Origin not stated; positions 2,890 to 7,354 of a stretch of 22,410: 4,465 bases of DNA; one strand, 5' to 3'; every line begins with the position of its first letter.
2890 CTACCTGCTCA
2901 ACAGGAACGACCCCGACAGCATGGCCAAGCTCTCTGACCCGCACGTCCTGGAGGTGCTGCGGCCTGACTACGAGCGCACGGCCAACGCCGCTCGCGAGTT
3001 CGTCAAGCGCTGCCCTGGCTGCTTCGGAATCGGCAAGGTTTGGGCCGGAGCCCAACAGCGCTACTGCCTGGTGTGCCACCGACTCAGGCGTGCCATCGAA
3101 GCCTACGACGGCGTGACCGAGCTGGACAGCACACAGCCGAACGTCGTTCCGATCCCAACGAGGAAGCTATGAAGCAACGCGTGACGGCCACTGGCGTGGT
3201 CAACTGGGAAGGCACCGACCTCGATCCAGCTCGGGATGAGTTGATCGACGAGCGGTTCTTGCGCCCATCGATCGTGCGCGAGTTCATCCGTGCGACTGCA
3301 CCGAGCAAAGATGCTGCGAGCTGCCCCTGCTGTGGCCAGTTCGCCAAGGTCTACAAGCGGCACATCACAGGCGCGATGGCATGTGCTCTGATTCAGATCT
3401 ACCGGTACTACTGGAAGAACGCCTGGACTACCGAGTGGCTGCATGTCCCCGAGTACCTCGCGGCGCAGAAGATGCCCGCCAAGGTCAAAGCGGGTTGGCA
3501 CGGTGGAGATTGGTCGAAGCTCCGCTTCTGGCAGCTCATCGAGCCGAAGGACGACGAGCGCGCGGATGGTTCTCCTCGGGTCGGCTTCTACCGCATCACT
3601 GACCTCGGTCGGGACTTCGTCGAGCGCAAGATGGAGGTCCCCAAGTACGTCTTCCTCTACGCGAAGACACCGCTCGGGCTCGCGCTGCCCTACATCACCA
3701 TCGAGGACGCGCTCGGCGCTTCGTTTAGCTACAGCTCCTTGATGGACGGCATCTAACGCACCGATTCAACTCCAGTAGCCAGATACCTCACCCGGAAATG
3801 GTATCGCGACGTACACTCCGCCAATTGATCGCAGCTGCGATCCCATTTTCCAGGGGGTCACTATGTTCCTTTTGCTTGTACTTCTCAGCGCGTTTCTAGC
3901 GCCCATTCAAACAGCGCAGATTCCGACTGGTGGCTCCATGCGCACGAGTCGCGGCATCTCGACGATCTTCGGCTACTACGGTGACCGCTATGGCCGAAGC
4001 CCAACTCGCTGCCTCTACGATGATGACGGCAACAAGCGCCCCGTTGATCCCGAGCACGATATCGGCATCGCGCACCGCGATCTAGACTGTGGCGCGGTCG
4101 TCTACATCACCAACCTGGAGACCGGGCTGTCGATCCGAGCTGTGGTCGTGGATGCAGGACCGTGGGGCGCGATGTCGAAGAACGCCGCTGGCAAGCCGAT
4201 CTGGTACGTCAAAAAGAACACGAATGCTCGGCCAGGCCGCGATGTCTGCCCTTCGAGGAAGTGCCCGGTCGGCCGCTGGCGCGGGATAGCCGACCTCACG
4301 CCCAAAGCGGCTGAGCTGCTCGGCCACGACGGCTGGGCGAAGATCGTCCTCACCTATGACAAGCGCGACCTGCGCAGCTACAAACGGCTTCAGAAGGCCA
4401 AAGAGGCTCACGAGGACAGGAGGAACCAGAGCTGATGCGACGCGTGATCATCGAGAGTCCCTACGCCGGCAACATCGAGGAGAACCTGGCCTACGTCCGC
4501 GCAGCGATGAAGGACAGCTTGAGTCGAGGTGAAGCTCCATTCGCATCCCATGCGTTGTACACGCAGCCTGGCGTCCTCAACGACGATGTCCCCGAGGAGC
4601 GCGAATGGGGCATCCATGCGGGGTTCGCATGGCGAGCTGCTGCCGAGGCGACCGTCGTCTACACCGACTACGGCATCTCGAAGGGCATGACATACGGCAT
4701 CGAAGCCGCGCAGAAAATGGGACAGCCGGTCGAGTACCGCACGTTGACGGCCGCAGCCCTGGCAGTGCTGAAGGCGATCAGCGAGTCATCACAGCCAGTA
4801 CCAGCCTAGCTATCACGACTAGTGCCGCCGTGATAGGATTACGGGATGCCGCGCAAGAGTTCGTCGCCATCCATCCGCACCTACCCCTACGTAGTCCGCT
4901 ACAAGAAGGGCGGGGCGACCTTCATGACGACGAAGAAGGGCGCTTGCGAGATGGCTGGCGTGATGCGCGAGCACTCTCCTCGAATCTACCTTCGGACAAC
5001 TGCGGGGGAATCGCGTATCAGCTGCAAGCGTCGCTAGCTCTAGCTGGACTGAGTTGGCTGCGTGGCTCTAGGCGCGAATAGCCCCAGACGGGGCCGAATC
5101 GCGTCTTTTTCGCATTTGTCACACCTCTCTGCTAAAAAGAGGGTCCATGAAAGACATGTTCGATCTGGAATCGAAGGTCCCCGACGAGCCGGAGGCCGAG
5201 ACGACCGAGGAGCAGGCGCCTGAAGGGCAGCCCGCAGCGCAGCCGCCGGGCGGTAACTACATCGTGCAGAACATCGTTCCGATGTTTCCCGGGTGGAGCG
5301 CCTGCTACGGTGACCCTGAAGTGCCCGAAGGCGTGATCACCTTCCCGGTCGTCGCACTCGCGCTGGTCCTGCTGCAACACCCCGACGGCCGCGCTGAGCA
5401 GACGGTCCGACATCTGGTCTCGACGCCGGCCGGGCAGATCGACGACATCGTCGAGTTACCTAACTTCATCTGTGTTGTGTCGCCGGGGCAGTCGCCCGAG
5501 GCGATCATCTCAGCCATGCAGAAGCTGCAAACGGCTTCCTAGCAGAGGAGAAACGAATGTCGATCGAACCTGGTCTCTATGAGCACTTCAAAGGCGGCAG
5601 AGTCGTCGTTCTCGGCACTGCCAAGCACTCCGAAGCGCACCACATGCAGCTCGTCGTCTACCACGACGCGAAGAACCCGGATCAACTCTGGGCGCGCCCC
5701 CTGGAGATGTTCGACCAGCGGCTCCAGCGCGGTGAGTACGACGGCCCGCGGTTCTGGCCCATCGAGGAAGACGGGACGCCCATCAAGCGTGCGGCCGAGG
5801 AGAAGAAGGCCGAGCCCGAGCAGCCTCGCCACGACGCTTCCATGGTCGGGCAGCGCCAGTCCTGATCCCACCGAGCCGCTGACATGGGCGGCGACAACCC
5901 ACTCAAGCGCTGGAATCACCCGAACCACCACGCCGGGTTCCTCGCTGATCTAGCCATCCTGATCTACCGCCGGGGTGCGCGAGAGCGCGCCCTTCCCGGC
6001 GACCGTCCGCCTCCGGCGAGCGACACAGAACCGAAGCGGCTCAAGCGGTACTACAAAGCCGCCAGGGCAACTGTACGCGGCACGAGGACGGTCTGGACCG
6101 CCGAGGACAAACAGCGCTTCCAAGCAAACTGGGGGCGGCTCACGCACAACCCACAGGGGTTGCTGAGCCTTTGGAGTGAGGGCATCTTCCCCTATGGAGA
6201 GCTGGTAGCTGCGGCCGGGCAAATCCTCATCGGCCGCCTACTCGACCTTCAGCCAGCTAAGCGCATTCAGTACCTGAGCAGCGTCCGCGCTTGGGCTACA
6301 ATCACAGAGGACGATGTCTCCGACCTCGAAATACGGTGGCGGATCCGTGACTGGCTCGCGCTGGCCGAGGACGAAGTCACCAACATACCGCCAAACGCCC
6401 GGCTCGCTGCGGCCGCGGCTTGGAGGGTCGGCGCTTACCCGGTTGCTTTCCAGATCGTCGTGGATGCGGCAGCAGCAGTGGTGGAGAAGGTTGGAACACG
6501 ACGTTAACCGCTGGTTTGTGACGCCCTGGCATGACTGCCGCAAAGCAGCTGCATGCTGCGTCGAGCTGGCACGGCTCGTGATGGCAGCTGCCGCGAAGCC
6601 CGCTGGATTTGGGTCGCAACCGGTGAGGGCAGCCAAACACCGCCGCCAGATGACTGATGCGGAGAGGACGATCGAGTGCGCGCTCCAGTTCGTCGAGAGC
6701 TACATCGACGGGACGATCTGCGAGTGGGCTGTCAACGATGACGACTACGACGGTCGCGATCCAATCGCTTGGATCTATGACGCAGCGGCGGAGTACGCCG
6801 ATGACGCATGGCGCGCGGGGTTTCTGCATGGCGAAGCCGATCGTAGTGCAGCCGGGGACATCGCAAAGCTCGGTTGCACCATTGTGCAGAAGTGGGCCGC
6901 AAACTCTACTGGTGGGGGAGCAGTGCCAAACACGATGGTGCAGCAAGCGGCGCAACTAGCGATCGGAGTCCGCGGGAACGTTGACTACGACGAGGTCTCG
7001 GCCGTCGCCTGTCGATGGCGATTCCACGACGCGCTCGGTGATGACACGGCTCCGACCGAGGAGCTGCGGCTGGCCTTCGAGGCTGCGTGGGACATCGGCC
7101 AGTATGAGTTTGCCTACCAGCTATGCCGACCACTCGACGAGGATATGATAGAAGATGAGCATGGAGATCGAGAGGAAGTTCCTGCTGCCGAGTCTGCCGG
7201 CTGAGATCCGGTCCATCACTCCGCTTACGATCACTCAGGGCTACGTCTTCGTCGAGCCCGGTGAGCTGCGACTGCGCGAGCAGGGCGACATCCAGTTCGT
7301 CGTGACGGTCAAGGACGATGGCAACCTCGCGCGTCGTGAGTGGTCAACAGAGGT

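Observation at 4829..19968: Family of leaderless promoters with a conserved extended -10 (GTGATAGnnT or GTGTAnnnT) 6-8 nt before the start codon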

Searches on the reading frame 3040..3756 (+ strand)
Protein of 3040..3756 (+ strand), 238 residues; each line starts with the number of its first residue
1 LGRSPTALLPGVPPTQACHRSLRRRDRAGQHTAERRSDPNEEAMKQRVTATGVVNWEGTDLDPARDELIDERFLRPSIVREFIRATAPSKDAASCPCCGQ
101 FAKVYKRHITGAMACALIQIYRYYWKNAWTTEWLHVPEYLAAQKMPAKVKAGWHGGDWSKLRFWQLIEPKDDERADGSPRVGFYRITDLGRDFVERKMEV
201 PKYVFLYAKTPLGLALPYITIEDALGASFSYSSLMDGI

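Call 7: search_protein_families(library=pfam, proteins=[window:3040-3756:+], max_evalue=0.01)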
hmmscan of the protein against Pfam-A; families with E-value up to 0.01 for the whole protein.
window:3040-3756:+ (238 aa): 0 families

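Call 72: search_dna_similar(query=window:3169-3756:+, collection=phages, mode=protein, max_rows=8, max_evalue=0.001)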
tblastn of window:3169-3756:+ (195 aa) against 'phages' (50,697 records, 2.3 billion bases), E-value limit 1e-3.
Records with a match: 241; places in all: 241; records where one place covers at least 80% of the query: 225.
Best place of each record, by identity: <60% 241.
By first word of the organism name: Mycobacterium 234; Gordonia 5; Mycolicibacterium 1; Microbacterium 1.
By host as written in the record: Mycobacterium smegmatis mc2 155 180; Mycobacterium smegmatis mc#155 28; Mycobacterium sp. 6; - 4; Mycobacterium smegmatis mc2155 4; Mycobacterium smegmatius mc2 155 3; Gordonia terrae NRRL B-16283 3; Mycobacterium 2; and 8 more.
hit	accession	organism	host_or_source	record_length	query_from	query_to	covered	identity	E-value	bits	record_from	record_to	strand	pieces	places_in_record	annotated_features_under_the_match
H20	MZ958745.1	Mycobacterium phage Pinkcreek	Mycobacterium smegmatis ATCC 607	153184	20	194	90%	37.3%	6e-18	86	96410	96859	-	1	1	171: hypothetical protein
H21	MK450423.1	Mycobacterium phage Stubby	Mycobacterium smegmatis mc2 155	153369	20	194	90%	37.3%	6e-18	86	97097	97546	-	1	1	171: hypothetical protein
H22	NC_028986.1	Mycobacterium phage Alice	Mycobacterium smegmatis mc2 155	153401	20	194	90%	37.3%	6e-18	86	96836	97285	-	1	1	173: hypothetical protein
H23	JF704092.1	Mycobacterium phage Alice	Mycobacterium smegmatis mc2 155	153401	20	194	90%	37.3%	6e-18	86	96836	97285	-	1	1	173: hypothetical protein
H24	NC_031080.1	Mycobacterium phage Tonenili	Mycobacterium smegmatis mc2 155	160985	20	194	90%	37.3%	1e-17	86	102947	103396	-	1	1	hypothetical protein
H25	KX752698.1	Mycobacterium phage Tonenili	Mycobacterium smegmatis mc2 155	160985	20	194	90%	37.3%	1e-17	86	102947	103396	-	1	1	hypothetical protein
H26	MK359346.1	Mycobacterium phage NoodleTree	Mycobacterium smegmatis mc2 155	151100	37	194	81%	38.8%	3e-18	87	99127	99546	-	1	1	193: hypothetical protein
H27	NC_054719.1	Mycobacterium phage NoodleTree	Mycobacterium smegmatis mc2 155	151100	37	194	81%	38.8%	3e-18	87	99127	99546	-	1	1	193: hypothetical protein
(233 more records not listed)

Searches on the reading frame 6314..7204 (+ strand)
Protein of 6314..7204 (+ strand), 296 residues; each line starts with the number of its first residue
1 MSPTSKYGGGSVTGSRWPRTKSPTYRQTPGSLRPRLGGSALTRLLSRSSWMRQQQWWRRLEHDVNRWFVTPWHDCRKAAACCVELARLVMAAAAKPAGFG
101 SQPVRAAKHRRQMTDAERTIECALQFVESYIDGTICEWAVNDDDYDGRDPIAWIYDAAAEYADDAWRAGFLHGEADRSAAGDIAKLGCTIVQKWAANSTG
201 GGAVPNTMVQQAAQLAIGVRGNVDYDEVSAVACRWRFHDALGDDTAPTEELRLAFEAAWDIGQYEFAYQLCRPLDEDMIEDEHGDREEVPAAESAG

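Call 8: search_protein_families(library=pfam, proteins=[window:6314-7204:+], max_evalue=0.01)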
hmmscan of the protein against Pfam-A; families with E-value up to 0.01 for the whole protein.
window:6314-7204:+ (296 aa): 0 families

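Call 74: search_dna_similar(query=window:6491-7204:+, collection=phages, mode=protein, max_rows=6, max_evalue=0.001)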
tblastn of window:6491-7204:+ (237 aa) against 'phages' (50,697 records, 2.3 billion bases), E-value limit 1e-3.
No match.
